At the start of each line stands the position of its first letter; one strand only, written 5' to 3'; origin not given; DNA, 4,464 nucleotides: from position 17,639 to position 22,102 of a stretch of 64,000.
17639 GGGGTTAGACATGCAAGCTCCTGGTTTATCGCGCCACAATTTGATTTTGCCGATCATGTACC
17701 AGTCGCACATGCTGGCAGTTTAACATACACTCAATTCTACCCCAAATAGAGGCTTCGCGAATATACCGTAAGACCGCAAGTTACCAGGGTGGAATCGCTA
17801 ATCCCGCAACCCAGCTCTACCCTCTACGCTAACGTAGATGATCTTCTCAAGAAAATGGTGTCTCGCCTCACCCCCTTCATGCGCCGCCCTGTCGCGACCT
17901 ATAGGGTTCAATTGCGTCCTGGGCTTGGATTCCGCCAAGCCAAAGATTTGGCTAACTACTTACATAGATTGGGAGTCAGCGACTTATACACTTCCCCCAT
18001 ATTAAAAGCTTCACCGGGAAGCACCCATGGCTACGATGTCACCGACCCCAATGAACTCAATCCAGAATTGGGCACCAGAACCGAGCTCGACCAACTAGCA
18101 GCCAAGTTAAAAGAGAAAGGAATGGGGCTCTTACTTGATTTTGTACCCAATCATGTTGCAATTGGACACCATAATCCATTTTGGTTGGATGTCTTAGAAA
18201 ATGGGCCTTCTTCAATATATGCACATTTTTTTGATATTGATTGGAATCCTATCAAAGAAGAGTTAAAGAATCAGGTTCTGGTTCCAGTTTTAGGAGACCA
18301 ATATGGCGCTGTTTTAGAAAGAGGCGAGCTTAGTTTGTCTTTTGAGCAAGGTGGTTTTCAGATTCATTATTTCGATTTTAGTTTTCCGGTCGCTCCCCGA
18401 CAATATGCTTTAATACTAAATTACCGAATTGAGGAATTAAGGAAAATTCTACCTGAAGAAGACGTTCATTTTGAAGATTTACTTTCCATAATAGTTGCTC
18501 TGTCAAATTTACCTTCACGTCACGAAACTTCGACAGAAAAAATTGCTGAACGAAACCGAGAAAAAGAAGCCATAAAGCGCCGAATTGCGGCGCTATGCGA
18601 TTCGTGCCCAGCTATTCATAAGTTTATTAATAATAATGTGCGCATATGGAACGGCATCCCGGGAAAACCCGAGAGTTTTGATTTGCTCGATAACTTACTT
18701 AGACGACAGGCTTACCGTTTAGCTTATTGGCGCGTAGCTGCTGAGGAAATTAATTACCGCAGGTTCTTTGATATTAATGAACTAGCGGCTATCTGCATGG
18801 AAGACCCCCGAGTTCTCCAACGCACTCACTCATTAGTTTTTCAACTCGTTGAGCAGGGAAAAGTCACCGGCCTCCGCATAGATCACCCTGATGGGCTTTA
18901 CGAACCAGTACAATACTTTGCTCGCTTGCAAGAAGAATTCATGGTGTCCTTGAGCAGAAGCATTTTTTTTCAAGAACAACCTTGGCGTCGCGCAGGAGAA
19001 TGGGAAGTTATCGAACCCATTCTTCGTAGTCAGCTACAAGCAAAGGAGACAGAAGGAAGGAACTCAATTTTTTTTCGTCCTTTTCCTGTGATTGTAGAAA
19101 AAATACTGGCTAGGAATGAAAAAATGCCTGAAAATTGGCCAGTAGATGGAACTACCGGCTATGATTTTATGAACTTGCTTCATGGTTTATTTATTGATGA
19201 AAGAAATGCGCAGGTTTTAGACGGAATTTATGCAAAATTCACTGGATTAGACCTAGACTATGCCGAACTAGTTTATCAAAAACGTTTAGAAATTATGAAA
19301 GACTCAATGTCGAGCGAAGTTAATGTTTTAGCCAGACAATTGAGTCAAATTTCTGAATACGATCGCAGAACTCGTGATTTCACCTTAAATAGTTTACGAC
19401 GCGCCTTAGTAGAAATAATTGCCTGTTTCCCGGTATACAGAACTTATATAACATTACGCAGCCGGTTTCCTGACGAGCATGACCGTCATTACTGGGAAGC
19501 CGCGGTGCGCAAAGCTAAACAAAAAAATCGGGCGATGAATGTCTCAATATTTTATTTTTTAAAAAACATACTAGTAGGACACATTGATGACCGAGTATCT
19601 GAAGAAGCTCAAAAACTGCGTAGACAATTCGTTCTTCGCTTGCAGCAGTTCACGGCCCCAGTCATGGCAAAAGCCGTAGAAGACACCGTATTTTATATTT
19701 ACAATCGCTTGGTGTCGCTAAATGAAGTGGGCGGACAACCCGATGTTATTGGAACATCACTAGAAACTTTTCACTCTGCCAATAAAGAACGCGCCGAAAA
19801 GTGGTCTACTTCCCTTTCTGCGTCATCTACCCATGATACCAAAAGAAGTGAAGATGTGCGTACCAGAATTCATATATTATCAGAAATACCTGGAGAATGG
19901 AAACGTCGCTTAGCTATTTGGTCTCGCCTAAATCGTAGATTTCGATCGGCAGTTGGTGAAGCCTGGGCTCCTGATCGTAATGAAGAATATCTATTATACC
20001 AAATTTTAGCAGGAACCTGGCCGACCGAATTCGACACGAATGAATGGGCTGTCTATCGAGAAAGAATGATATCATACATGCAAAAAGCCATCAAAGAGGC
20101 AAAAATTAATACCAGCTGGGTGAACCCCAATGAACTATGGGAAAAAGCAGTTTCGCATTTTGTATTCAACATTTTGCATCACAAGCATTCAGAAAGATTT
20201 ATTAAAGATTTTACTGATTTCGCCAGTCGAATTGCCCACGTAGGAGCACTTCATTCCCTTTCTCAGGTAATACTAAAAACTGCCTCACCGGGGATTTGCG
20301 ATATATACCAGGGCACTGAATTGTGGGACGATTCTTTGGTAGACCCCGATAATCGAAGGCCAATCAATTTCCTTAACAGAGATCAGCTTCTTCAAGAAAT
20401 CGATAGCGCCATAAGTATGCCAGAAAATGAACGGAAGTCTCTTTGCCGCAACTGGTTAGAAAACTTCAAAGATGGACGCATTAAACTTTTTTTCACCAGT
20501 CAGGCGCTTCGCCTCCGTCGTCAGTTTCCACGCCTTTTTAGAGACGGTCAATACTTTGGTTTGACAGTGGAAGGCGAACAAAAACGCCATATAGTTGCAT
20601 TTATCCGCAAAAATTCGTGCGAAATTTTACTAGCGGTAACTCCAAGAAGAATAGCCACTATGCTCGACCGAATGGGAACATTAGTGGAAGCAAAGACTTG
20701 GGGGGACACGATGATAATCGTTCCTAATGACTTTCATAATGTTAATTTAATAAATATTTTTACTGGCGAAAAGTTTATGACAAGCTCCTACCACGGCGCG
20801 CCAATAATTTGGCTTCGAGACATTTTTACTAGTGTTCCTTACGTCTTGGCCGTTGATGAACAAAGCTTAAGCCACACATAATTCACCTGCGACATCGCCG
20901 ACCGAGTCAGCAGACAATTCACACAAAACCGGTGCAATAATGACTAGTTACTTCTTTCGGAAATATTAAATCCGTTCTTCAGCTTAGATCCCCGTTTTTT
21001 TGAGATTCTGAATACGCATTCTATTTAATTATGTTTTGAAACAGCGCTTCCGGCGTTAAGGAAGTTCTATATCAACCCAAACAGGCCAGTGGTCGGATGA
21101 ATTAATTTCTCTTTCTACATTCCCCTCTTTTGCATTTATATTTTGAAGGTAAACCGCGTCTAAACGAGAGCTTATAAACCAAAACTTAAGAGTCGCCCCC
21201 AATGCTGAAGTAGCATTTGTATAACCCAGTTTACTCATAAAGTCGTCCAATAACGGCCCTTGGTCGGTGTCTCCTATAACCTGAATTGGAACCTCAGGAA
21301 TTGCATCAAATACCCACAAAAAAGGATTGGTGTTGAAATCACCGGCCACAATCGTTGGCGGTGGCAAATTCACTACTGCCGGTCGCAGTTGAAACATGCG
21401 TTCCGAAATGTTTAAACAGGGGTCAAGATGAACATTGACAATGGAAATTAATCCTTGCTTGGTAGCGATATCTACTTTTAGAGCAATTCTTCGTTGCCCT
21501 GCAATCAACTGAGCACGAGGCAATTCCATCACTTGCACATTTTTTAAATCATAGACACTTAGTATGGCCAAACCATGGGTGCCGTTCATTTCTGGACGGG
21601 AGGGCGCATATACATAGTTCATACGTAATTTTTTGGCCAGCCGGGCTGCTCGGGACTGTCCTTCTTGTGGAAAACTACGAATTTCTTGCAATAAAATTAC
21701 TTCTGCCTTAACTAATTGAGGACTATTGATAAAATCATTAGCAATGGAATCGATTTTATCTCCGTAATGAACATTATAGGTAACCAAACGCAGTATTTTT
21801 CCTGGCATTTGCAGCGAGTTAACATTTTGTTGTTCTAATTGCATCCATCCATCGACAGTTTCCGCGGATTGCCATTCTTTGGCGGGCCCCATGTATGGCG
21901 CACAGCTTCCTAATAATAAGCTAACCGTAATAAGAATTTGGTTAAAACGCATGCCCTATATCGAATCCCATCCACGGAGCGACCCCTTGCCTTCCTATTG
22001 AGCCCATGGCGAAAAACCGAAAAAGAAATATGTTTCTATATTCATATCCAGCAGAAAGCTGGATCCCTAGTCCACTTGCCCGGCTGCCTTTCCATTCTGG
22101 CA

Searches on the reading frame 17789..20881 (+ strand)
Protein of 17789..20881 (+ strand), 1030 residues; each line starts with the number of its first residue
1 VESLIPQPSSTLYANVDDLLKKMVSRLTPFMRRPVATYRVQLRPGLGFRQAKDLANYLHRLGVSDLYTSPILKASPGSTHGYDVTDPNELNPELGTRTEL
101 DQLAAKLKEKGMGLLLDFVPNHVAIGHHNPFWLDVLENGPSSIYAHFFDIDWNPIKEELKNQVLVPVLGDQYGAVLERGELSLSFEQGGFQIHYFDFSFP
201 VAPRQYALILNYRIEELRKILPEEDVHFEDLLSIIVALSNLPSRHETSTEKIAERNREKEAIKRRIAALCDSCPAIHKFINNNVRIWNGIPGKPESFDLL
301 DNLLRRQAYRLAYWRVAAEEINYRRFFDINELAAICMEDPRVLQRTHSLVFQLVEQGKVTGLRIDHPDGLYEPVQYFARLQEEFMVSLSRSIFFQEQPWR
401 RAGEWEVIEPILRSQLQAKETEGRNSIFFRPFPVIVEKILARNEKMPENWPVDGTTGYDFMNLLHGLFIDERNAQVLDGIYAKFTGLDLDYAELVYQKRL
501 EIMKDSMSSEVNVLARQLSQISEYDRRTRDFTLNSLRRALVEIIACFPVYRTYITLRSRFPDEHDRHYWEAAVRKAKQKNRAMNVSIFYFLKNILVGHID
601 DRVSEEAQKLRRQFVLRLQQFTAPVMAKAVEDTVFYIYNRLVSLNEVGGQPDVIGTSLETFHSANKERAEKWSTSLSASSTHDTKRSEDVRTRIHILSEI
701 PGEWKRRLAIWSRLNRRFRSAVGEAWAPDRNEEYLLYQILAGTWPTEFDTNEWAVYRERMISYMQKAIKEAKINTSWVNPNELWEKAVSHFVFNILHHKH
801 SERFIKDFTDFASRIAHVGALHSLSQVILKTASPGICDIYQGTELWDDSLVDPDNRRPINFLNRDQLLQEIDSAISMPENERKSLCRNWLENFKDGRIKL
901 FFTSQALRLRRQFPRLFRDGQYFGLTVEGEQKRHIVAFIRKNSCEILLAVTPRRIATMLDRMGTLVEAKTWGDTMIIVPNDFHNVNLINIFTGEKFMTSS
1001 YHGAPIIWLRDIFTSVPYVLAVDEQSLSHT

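Call 43: search_protein_families(library=pfam, proteins=[window:17789-20881:+])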
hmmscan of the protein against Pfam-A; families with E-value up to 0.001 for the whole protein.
window:17789-20881:+ (1030 aa): 1 family
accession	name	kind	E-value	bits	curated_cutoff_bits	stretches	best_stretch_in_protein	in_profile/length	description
PF00128.31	Alpha-amylase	-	2.8e-19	70.1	22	1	56-153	26-117/446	Alpha amylase, catalytic domain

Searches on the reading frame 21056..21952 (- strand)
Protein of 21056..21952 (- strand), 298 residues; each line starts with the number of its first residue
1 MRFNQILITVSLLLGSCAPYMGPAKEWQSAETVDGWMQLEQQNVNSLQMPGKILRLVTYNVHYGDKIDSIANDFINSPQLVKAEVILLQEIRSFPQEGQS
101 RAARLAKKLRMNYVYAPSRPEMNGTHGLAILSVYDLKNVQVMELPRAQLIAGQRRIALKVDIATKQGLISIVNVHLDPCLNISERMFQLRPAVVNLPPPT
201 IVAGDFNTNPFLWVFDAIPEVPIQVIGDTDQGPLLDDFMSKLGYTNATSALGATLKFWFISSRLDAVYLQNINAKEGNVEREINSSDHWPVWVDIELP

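Call 43: search_protein_families(library=pfam, proteins=[window:21056-21952:-])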
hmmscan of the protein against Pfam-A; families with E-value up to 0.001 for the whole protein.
window:21056-21952:- (298 aa): 1 family
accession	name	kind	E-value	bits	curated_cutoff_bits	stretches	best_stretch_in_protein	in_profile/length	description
PF03372.29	Exo_endo_phos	-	9.8e-10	39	24.5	1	58-288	2-225/225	Endonuclease/Exonuclease/phosphatase family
